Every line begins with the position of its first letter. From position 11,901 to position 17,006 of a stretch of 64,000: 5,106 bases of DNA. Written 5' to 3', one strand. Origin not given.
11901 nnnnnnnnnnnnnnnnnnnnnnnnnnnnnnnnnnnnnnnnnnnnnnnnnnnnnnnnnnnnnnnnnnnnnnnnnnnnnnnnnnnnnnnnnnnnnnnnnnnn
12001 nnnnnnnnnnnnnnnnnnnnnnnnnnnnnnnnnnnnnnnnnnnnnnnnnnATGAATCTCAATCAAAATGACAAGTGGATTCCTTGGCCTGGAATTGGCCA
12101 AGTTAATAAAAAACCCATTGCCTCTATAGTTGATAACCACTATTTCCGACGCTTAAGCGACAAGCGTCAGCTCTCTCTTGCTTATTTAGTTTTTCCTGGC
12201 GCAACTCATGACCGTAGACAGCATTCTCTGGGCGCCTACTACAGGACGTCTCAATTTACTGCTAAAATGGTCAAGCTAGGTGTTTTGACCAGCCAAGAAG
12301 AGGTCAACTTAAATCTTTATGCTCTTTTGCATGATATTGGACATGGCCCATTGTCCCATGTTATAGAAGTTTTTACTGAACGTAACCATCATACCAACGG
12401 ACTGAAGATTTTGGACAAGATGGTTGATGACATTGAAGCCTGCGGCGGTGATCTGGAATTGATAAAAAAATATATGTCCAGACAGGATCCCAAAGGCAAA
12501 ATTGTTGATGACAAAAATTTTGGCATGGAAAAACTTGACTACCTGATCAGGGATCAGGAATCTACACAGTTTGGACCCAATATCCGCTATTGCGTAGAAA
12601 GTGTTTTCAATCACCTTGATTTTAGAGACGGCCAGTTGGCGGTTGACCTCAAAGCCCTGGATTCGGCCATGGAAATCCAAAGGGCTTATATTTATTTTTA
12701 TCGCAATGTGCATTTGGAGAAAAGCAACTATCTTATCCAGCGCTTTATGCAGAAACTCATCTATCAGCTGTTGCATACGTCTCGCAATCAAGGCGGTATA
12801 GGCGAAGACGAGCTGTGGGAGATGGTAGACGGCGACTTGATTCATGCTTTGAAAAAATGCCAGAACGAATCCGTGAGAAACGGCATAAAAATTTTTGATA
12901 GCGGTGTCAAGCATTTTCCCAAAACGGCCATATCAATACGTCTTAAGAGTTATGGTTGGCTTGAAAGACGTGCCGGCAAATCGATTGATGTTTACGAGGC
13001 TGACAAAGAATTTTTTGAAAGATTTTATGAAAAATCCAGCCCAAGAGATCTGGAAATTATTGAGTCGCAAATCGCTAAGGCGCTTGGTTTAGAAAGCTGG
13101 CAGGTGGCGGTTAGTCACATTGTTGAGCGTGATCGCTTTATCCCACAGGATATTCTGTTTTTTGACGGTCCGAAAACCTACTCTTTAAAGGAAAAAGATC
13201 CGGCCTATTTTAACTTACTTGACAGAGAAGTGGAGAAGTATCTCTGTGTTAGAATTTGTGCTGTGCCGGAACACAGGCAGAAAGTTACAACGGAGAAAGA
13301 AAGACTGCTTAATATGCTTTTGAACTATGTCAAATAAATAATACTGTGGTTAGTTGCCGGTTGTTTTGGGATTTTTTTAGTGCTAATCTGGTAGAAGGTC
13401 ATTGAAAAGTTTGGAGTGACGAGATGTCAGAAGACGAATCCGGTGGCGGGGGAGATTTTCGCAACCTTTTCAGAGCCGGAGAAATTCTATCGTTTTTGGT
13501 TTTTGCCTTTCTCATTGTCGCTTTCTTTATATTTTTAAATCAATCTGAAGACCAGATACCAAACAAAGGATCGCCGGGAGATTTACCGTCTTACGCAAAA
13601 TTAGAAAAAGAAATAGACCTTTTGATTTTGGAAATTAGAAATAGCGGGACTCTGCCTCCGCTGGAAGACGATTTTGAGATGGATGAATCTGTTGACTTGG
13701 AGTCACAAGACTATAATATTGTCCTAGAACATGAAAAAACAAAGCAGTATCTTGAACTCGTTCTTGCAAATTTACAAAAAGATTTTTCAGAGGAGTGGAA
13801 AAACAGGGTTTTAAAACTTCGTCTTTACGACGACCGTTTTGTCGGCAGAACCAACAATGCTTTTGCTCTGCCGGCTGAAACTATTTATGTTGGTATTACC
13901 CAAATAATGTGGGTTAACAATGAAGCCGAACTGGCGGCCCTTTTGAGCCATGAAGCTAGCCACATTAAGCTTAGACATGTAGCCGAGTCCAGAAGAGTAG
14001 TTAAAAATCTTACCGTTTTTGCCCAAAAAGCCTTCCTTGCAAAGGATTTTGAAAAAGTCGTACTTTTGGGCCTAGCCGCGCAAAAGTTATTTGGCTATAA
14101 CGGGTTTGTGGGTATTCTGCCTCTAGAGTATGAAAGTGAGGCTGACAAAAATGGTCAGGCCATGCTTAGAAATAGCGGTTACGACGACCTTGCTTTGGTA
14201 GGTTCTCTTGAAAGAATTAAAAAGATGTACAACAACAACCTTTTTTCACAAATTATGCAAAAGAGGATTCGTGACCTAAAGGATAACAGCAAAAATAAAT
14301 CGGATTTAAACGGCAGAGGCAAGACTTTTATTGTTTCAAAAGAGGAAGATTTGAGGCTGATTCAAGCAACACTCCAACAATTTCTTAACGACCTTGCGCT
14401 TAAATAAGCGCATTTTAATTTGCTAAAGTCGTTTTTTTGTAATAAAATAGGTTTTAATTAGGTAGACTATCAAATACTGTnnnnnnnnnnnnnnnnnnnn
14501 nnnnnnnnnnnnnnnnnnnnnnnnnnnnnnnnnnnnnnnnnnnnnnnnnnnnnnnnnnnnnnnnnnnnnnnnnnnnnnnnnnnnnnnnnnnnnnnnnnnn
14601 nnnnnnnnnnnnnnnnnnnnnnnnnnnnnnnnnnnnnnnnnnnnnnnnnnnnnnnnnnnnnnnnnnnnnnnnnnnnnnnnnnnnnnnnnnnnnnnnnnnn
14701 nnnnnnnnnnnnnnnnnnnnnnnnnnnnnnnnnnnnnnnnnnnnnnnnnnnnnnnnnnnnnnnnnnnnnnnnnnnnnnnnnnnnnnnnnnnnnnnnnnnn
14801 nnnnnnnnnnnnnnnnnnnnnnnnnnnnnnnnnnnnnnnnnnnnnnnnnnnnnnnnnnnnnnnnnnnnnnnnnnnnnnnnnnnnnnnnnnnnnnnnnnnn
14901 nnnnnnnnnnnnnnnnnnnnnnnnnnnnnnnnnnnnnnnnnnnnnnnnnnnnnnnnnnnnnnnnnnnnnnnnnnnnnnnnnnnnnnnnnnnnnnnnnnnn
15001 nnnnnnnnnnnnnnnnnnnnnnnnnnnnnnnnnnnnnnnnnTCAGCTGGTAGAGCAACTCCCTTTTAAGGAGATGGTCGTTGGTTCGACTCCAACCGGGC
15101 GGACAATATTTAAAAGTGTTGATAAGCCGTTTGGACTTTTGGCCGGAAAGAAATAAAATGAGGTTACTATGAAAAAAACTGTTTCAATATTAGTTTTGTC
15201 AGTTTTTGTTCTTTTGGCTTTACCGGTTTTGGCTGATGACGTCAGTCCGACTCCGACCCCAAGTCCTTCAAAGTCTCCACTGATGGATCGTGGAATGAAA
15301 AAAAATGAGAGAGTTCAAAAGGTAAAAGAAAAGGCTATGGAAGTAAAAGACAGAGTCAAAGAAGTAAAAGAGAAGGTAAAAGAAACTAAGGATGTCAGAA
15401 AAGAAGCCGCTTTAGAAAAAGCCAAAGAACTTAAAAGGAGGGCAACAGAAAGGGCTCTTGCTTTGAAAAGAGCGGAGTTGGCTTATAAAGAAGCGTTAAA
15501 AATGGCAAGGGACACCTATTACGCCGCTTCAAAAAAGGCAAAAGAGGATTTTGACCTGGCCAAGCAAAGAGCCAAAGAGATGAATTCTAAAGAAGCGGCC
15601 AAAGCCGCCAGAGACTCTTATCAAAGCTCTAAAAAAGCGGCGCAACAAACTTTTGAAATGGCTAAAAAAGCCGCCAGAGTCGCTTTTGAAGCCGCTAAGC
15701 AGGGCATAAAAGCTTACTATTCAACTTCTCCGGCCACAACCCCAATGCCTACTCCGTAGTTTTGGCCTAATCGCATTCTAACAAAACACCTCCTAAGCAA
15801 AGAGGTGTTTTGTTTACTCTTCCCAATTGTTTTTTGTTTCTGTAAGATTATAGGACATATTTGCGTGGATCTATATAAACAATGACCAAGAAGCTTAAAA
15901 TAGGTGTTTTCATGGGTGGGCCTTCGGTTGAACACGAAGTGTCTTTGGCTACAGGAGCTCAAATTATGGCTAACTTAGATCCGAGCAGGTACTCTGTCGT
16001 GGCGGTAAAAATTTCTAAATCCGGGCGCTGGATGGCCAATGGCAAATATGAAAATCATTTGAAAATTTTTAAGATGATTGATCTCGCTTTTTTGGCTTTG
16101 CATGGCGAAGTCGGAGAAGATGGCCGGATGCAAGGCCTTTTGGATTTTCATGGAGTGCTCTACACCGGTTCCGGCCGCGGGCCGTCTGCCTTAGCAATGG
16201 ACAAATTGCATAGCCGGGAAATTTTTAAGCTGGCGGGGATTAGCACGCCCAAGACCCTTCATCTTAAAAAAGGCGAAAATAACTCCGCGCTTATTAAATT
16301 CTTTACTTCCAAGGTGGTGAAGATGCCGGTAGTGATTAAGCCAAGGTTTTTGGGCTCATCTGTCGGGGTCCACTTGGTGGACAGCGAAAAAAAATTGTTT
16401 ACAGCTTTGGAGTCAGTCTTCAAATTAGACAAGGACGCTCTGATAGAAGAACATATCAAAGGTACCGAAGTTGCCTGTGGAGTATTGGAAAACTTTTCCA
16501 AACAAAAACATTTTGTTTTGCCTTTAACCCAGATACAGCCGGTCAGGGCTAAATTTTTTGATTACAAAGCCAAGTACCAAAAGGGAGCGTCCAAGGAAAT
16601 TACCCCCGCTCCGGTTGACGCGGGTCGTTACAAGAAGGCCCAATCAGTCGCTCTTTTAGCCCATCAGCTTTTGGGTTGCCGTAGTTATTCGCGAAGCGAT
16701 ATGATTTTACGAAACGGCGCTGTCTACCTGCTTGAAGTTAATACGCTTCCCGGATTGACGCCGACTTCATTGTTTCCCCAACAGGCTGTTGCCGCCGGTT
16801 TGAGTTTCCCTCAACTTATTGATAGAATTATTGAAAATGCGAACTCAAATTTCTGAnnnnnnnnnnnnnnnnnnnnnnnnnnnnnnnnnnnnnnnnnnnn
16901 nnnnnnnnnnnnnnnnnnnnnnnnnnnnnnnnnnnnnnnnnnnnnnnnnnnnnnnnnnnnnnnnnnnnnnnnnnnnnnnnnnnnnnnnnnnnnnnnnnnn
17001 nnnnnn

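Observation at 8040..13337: Soluble VirD4/TraG-like ATPase paired with a single-TM protein, flanked by a sigma-r4 HTH protein and an HD dNTPase, with no other secretion genes in view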

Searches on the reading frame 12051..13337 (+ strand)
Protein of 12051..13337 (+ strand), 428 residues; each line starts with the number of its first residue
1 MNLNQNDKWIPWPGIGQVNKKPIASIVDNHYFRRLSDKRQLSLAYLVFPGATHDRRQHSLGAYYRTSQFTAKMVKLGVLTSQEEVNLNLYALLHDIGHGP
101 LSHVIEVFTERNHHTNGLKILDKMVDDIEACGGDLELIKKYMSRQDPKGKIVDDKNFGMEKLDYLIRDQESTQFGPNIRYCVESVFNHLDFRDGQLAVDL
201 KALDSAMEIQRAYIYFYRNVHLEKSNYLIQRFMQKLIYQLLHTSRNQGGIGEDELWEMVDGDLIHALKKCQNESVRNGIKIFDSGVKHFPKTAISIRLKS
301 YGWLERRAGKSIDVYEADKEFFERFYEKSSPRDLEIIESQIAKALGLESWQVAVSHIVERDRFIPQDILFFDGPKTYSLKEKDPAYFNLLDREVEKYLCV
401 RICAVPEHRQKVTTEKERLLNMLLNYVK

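Call 3: search_protein_families(library=pfam, proteins=[window:12051-13337:+], max_evalue=0.1)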
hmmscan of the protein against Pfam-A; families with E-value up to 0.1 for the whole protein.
window:12051-13337:+ (428 aa): 2 families
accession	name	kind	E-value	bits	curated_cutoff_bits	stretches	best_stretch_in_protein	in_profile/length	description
PF01966.28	HD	-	1.1e-05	26.1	22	1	57-127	3-72/116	HD domain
PF07516.18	SecA_SW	-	0.055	14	26.7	0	203-257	32-87/200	SecA Wing and Scaffold domain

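Call 4: search_protein_families(library=ncbifam, proteins=[window:12051-13337:+], max_evalue=0.1)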
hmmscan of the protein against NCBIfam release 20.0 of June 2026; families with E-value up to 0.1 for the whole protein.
window:12051-13337:+ (428 aa): 3 families
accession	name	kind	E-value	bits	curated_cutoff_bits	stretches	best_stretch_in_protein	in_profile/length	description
TIGR00277.1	HDIG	domain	0.00055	19.8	27.6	1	88-124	31-68/84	HDIG domain-containing metalloprotein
TIGR01353.1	dGTP_triPase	subfamily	0.0032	17.1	152.35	1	26-107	12-95/389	dGTP triphosphohydrolase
NF002829.0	PRK03007.1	equivalog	0.036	13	385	1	24-105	38-110/425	deoxyguanosinetriphosphate triphosphohydrolase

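Call 5: search_protein_families(library=padloc, proteins=[window:12051-13337:+], max_evalue=0.1)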
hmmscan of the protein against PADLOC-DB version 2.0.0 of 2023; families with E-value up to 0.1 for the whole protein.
window:12051-13337:+ (428 aa): 1 family
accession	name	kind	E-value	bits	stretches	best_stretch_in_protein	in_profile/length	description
PDLC02374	dGTPase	-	0.00046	17.7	1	24-107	46-120/395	-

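Call 13: search_protein_families(library=phrogs, proteins=[window:12051-13337:+], max_evalue=0.01)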
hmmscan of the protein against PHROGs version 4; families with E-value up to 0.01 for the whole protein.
window:12051-13337:+ (428 aa): 1 family
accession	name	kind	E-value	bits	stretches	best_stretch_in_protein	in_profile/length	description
phrog_35128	-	unknown function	2.4e-09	37.6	1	27-115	29-134/511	-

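Call 65: search_solved_structures(query=window:12051-13337:+, max_evalue=0.01)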
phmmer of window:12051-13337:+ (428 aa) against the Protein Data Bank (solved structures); distinct sequences matched with E-value up to 0.01: 30.
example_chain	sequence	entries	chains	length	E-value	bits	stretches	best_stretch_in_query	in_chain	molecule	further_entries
2q14_A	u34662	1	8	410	2.9e-21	78.9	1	18-239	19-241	Phosphohydrolase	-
2hek_A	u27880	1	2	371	1.8e-16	63.2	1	25-242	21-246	Hypothetical protein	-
9mr6_A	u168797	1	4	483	2.5e-13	52.8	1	23-111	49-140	HD domain-containing protein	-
6pwy_A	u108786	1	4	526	3.3e-11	45.8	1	20-112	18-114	ZK177.8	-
2o6i_A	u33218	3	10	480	8.5e-11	44.5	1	20-176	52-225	HD domain protein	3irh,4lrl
5ao1_A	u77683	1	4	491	1.6e-10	43.6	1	15-106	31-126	DEOXYNUCLEOSIDE TRIPHOSPHATE TRIPHOSPHOHYDROLASE SAMHD1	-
4bzc_A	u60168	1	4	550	1.8e-10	43.4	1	13-106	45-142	DEOXYNUCLEOSIDE TRIPHOSPHATE TRIPHOSPHOHYDROLASE SAMHD1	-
6u6z_A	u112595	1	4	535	1.8e-10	43.4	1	13-106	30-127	Deoxynucleoside triphosphate triphosphohydrolase SAMHD1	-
8gb1_A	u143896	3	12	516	1.8e-10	43.4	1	15-106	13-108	Deoxynucleoside triphosphate triphosphohydrolase SAMHD1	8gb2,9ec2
6txc_A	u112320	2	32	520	1.8e-10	43.4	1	15-106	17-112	Deoxynucleoside triphosphate triphosphohydrolase SAMHD1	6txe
4q7h_A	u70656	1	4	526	1.8e-10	43.4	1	15-106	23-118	Deoxynucleoside triphosphate triphosphohydrolase SAMHD1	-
4mz7_A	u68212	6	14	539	1.9e-10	43.3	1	15-106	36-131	Deoxynucleoside triphosphate triphosphohydrolase SAMHD1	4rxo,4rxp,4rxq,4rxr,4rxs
5ao3_A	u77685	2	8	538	1.9e-10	43.3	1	15-106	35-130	DEOXYNUCLEOSIDE TRIPHOSPHATE TRIPHOSPHOHYDROLASE SAMHD1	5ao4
6u6x_A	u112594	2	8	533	2e-10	43.3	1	15-106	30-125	Deoxynucleoside triphosphate triphosphohydrolase SAMHD1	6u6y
5ao0_A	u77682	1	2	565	2.1e-10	43.2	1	15-105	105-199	DEOXYNUCLEOSIDE TRIPHOSPHATE TRIPHOSPHOHYDROLASE SAMHD1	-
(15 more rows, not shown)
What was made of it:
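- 12051..13337 (+): HD phosphohydrolase (SAMHD1/EF1143-like). It is adjacent here but is not part of the conserved module. PDB sequence hits (call 65).
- Checked: The HD protein is SAMHD1/EF1143-like (PDB 2q14 E 3e-21, 2o6i 8.5e-11, SAMHD1 about 1e-10; call 65).
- The HD protein is SAMHD1/EF1143-like (call 65).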

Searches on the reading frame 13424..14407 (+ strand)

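Call 3: search_protein_families(library=pfam, proteins=[window:13424-14407:+], max_evalue=0.1)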
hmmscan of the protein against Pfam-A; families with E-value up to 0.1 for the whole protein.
window:13424-14407:+ (327 aa): 1 family
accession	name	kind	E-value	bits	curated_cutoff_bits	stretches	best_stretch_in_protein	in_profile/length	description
PF01435.24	Peptidase_M48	-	2.8e-11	44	20.3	1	144-262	36-165/186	Peptidase family M48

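Call 4: search_protein_families(library=ncbifam, proteins=[window:13424-14407:+], max_evalue=0.1)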
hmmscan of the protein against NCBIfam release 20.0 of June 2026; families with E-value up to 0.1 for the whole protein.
window:13424-14407:+ (327 aa): 4 families
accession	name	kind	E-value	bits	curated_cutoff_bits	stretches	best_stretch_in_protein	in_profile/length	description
NF052400.1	M48_BAM_BepA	equivalog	9.3e-07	28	570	1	145-266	102-227/483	beta-barrel assembly-enhancing protease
NF052399.1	M48_lipo_LoiP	exception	3.7e-05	23.3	365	1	140-272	93-222/247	metalloprotease LoiP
NF002669.0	PRK02391.1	equivalog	0.018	14.2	341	1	145-187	106-151/298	zinc metalloprotease HtpX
TIGR04267.2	mod_HExxH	domain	0.097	12.7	40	0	161-194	54-87/177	aKG-HExxH-type peptide beta-hydroxylase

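Call 5: search_protein_families(library=padloc, proteins=[window:13424-14407:+], max_evalue=0.1)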
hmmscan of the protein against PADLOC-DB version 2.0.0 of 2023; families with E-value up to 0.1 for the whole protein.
window:13424-14407:+ (327 aa): 0 families

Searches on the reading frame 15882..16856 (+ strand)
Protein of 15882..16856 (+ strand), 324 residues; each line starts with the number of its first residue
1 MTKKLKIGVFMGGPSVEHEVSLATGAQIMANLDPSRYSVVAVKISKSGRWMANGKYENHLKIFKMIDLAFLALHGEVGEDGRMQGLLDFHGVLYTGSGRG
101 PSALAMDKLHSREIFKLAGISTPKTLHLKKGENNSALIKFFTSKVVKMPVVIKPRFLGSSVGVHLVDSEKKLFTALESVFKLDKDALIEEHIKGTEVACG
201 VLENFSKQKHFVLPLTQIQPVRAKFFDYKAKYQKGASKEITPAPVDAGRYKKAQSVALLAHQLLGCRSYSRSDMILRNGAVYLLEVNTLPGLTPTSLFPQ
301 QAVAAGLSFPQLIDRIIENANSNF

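Call 30: search_protein_families(library=pfam, proteins=[window:15882-16856:+], max_evalue=0.0001)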
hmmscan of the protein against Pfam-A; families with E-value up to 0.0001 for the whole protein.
window:15882-16856:+ (324 aa): 6 families
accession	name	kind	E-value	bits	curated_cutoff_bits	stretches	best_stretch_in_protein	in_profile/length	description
PF07478.18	Dala_Dala_lig_C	-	2.5e-47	161.5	24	1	115-318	2-204/204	D-ala D-ala ligase C-terminus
PF01820.27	Dala_Dala_lig_N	-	9.9e-26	91.1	34.6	2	6-58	1-53/121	D-ala D-ala ligase N-terminus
PF02655.19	ATP-grasp_3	-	4.6e-09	37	23.2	1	106-288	2-155/160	ATP-grasp domain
PF13535.11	ATP-grasp_4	-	5.2e-06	26.6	27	1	147-202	2-71/160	ATP-grasp domain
PF01071.24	GARS_A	-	1.5e-05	25.3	27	1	107-204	2-101/194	Phosphoribosylglycinamide synthetase, ATP-grasp (A) domain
PF08443.16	RimK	-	2.6e-05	24.4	21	0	105-293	1-170/188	RimK-like ATP-grasp domain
